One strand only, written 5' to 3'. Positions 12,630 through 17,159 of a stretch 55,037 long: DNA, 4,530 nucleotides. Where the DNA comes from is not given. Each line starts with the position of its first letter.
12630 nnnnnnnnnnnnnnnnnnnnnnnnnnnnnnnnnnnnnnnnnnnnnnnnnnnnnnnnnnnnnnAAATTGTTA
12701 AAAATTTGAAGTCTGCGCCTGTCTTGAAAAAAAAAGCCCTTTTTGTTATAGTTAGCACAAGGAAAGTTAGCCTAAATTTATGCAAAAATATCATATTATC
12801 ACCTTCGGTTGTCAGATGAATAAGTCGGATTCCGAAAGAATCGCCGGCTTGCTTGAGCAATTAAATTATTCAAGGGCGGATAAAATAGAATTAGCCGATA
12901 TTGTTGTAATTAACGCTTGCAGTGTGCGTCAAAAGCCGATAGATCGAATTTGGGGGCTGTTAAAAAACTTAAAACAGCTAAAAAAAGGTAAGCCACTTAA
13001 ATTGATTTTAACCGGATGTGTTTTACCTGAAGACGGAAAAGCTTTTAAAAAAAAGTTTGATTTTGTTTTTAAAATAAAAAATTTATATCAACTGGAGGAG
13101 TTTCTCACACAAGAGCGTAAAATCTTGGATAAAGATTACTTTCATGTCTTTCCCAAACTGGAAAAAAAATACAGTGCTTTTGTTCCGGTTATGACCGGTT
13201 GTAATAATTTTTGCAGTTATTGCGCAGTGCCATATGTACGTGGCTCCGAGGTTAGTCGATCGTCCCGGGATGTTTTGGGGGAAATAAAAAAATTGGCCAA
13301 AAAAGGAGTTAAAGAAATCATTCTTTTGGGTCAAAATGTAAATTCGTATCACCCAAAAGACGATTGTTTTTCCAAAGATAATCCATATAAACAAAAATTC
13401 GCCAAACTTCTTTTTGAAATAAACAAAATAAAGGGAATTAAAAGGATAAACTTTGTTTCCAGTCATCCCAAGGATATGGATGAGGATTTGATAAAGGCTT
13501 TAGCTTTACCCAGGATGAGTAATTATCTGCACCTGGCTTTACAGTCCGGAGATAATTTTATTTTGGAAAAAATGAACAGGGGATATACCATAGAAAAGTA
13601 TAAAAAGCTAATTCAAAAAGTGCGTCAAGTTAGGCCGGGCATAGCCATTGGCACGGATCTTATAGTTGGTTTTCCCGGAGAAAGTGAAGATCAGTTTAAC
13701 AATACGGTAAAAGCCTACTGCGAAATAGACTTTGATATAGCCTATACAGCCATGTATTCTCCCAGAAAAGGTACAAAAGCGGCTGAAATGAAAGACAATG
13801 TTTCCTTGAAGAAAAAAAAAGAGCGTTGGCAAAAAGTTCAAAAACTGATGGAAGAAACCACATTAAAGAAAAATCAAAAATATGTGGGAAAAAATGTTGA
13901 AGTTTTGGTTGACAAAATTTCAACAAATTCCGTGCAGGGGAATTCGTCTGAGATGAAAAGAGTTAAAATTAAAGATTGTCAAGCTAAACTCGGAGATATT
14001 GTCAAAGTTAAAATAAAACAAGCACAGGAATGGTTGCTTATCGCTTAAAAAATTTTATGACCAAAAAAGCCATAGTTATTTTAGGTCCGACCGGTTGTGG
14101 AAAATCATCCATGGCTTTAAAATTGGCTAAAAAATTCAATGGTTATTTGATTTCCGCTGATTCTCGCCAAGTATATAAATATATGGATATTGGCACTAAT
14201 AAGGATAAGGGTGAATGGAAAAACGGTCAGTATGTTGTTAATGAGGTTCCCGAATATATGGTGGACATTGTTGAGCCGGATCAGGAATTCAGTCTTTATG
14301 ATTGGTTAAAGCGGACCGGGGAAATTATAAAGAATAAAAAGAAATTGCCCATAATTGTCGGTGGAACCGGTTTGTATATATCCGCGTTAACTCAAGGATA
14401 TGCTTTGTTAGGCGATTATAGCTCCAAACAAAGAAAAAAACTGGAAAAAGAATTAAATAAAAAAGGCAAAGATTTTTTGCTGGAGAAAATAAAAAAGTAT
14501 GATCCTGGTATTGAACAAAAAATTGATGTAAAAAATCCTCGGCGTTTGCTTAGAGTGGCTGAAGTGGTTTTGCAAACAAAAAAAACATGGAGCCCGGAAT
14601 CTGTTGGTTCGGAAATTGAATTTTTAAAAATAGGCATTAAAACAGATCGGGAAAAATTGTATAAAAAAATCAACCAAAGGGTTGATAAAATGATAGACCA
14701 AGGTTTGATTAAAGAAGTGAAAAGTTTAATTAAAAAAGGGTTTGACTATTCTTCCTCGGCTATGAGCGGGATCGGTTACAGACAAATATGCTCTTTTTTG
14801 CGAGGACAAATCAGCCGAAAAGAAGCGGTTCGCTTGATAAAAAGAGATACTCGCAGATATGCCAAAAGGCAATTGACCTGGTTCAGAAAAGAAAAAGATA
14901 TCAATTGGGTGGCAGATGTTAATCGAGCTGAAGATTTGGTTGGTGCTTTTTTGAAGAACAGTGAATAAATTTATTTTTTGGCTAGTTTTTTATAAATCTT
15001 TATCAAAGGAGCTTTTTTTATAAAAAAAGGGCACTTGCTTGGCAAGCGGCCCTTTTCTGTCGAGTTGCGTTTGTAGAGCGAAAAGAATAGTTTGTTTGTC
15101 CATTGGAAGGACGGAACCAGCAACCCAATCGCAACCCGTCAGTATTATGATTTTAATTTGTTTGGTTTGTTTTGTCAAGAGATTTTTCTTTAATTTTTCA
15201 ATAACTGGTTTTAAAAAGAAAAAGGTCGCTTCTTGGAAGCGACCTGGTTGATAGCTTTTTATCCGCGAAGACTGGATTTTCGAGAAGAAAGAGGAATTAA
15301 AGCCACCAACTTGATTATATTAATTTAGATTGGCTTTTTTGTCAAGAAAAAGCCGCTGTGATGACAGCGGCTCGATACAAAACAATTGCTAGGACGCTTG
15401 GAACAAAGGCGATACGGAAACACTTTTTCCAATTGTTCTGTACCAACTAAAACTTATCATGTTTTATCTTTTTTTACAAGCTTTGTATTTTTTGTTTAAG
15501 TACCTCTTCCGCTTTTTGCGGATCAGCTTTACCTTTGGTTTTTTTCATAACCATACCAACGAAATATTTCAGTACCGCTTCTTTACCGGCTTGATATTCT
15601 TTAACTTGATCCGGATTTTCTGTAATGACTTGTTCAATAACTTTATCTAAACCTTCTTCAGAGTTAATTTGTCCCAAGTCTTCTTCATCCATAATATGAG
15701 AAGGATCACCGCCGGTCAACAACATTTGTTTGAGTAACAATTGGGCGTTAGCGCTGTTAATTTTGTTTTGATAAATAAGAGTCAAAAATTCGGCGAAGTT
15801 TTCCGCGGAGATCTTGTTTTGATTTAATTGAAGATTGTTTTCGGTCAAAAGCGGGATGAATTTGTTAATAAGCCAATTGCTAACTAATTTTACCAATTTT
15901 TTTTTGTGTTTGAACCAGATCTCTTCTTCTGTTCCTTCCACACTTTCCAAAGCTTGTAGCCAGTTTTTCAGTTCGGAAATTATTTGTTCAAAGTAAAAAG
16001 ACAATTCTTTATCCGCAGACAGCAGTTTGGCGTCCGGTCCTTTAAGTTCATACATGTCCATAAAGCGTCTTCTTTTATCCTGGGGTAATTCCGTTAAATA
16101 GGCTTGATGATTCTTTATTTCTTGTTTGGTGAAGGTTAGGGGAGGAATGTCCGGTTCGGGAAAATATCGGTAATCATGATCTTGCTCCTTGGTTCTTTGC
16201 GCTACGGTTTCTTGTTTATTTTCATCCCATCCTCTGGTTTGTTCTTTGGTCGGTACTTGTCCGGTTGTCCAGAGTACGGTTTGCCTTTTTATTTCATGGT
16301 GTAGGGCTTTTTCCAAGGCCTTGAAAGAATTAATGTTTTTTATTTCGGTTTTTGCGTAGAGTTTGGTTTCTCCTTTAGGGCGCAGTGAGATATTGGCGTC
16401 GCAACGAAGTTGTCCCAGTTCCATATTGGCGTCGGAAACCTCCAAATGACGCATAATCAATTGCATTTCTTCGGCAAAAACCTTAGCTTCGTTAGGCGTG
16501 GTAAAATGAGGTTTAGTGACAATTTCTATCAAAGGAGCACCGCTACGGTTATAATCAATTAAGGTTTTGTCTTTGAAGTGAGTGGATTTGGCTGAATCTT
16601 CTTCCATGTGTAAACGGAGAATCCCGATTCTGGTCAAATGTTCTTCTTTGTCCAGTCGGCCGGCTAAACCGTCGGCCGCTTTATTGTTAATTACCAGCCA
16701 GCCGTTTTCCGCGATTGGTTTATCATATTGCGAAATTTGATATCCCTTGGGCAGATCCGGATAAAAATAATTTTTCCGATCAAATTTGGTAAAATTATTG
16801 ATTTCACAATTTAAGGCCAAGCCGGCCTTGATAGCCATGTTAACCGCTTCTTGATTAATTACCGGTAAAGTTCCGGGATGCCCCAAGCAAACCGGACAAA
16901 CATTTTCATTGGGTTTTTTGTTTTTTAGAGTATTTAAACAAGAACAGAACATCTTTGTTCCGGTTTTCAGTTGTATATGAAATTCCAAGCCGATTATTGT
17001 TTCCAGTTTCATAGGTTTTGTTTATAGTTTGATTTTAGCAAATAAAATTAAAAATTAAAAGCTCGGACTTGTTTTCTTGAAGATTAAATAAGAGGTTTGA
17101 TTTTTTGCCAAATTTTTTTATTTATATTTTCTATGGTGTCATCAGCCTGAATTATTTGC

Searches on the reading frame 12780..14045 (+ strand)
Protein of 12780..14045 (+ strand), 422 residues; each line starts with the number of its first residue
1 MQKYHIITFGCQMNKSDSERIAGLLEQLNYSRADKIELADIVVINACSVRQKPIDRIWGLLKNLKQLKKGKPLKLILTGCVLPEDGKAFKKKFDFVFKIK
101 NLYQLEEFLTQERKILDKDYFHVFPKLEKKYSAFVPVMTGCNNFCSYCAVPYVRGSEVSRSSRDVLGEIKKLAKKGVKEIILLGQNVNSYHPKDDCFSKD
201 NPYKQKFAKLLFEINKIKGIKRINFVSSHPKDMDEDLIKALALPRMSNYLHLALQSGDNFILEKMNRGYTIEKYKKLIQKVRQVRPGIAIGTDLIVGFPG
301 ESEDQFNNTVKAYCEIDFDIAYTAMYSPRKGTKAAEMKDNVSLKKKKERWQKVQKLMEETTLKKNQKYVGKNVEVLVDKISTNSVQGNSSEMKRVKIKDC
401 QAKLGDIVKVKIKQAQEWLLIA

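Call 57: search_protein_families(library=pfam, proteins=[window:12780-14045:+], max_evalue=0.00001)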
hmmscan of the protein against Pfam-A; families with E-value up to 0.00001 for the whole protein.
window:12780-14045:+ (422 aa): 2 families
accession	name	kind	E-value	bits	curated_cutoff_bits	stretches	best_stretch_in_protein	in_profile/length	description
PF04055.27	Radical_SAM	-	1.5e-27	97.2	29.5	1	136-311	2-164/166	Radical SAM superfamily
PF00919.26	UPF0004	-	1.4e-22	80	27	1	3-94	1-91/98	Uncharacterized protein family UPF0004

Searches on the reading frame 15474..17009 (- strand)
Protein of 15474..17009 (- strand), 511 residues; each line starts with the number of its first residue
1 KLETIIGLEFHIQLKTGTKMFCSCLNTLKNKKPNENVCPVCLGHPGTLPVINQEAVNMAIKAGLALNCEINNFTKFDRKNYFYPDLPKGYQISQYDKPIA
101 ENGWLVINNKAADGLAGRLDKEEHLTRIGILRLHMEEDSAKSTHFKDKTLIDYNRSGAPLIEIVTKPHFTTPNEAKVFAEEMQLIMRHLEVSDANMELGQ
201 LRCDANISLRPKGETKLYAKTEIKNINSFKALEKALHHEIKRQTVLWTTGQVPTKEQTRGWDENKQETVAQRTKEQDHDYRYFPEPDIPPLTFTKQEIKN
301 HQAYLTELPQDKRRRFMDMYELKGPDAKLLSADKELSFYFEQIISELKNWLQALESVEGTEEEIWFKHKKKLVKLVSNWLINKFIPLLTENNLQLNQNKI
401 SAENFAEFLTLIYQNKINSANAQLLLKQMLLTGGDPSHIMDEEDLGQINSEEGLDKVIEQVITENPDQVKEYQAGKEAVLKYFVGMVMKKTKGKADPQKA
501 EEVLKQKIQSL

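Call 57: search_protein_families(library=pfam, proteins=[window:15474-17009:-], max_evalue=0.00001)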
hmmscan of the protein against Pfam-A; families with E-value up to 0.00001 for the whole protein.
window:15474-17009:- (511 aa): 2 families
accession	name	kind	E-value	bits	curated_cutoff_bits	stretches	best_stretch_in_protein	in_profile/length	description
PF02934.20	GatB_N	-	2e-115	385.2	23.4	1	5-298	2-276/277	GatB/GatE catalytic domain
PF02637.23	GatB_Yqey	-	2.6e-41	141.4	27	1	371-508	11-148/148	GatB domain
